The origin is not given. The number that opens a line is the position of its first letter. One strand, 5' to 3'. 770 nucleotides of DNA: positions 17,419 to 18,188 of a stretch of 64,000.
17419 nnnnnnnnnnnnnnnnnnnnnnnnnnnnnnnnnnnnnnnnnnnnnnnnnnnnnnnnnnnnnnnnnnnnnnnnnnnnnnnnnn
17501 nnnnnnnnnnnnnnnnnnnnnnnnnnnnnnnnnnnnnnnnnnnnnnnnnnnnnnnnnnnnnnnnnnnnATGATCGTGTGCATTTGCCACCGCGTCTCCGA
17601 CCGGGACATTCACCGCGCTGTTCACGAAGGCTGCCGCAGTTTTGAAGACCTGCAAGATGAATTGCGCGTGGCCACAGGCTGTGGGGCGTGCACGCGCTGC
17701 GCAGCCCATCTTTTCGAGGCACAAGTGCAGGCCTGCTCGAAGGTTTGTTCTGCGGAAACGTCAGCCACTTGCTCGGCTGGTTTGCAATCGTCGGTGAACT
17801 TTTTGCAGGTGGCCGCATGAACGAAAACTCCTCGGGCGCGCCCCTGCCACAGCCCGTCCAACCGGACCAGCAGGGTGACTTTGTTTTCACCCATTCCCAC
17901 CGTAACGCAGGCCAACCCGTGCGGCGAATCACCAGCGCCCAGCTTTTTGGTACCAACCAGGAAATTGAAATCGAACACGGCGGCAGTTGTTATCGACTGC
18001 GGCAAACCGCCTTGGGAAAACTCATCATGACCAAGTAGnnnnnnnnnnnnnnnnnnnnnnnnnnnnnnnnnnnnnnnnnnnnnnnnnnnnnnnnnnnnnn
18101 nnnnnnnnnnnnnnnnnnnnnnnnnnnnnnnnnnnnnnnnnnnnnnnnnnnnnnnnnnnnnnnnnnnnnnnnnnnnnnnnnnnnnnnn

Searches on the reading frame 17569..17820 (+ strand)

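Call 75: search_protein_families(library=pfam, proteins=[window:17569-17820:+], max_evalue=0.01)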
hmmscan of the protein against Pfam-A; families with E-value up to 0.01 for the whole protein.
window:17569-17820:+ (83 aa): 1 family
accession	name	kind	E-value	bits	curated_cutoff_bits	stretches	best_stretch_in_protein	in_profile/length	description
PF04324.20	Fer2_BFD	-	9.9e-12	45.5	26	1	2-49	1-48/50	BFD-like [2Fe-2S] binding domain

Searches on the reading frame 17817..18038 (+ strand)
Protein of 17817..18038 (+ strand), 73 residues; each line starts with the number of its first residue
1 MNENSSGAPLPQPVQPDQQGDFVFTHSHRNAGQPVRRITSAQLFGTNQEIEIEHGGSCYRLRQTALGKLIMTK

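Call 75: search_protein_families(library=pfam, proteins=[window:17817-18038:+], max_evalue=0.01)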
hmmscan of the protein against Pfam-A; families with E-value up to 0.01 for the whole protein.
window:17817-18038:+ (73 aa): 1 family
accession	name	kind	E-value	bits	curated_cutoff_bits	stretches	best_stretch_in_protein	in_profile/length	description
PF10636.14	hemP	-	1.1e-15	57.6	25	1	37-73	1-37/37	Hemin uptake protein hemP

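Call 78: search_dna_similar(query=window:17817-18035:+, collection=plasmids, mode=protein, max_evalue=0.001, max_rows=40, rows=spread)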
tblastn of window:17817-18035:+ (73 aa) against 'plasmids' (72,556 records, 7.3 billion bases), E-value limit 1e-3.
Records with a match: 11; places in all: 11; records where one place covers at least 80% of the query: 0.
Best place of each record, by identity: <60% 11.
By first word of the organism name: Klebsiella 6; Escherichia 4; Phyllobacterium 1.
By predicted mobility (MOB-suite, as given by PLSDB): non-mobilizable 11.
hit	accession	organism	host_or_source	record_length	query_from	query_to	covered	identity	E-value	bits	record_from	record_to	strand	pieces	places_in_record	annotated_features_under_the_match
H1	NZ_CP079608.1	Klebsiella pneumoniae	Homo sapiens,Pus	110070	30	73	60%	53.2%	1e-3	42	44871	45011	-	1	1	hemP: hemin uptake protein HemP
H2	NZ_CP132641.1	Klebsiella pneumoniae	Homo sapiens,respiratory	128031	30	73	60%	53.2%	1e-3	42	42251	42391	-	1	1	hemP: hemin uptake protein HemP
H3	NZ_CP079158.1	Klebsiella pneumoniae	Homo sapiens,Endotracheal aspirate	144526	30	73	60%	53.2%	1e-3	42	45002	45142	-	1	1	hemP: hemin uptake protein HemP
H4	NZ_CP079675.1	Klebsiella pneumoniae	Homo sapiens,Endotracheal aspirate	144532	30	73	60%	53.2%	1e-3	42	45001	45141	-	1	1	hemP: hemin uptake protein HemP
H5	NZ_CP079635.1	Klebsiella pneumoniae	Homo sapiens,Pus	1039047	30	73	60%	53.2%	1e-3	42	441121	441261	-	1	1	none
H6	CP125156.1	Klebsiella pneumoniae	-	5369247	30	73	60%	53.2%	1e-3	42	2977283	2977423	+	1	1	hemP: hemin uptake protein HemP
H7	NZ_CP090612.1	Escherichia coli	pig,lung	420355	27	73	64%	47.9%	1e-5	47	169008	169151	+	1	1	hemP: hemin uptake protein HemP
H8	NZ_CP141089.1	Escherichia coli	Homo sapiens,Infected Human Urine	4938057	27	73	64%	47.9%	1e-5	47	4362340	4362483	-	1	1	none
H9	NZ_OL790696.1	Escherichia coli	-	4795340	27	73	64%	45.8%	4e-5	46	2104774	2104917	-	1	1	none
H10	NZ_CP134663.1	Escherichia coli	Larus michahellis,bacteria,cloaca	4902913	27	73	64%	45.8%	4e-5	46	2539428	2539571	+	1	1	none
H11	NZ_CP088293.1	Phyllobacterium sp. T1018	Melilotus albus,Cell culture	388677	36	73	52%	55.3%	3e-4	44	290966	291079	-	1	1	hemin uptake protein HemP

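Call 79: get_annotated_region(hit=H11, flank=8000)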
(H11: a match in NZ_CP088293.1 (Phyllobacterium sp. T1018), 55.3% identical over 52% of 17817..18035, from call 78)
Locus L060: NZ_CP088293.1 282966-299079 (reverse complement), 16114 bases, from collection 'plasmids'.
description: Phyllobacterium sp. T1018 plasmid pPT1018, complete sequence
organism: Phyllobacterium sp. T1018 (NCBI taxid 555316)
taxonomy: Bacteria; Pseudomonadota; Alphaproteobacteria; Hyphomicrobiales; Phyllobacteriaceae; Phyllobacterium; Phyllobacterium sp. T1018
host: -; source: Melilotus albus,Cell culture; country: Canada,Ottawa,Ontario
typing (MOB-suite, as given by PLSDB): non-mobilizable
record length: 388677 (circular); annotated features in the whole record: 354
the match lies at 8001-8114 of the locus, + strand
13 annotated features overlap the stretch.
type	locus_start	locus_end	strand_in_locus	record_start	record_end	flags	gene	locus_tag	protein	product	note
CDS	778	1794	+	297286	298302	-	-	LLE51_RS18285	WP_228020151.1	LacI family DNA-binding transcriptional regulator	-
CDS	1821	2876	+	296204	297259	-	-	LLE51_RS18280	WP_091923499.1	sugar phosphate isomerase/epimerase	-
CDS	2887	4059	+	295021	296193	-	-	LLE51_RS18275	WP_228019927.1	Gfo/Idh/MocA family oxidoreductase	-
CDS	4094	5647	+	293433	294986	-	-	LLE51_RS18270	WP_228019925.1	sugar ABC transporter ATP-binding protein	-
CDS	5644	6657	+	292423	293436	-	-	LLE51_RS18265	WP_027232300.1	ABC transporter permease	GO:0008643 - carbohydrate transport [Evidence IEA]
CDS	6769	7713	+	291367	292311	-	-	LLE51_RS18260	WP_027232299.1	substrate-binding domain-containing protein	-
CDS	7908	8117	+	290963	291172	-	-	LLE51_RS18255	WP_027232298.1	hemin uptake protein HemP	-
CDS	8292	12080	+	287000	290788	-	metH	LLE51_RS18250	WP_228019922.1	methionine synthase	GO:0009086 - methionine biosynthetic process [Evidence IEA]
CDS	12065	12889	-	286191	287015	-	-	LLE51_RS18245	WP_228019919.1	helix-turn-helix transcriptional regulator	GO:0006355 - regulation of DNA-templated transcription [Evidence IEA]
CDS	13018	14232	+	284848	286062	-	-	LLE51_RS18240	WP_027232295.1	MFS transporter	GO:0055085 - transmembrane transport [Evidence IEA]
CDS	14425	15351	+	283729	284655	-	-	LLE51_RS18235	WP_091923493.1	ABC transporter ATP-binding protein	-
CDS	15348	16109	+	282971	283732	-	-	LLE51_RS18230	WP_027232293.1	ABC transporter permease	GO:0055085 - transmembrane transport [Evidence IEA]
CDS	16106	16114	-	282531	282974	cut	-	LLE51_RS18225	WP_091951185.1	TA system VapC family ribonuclease toxin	-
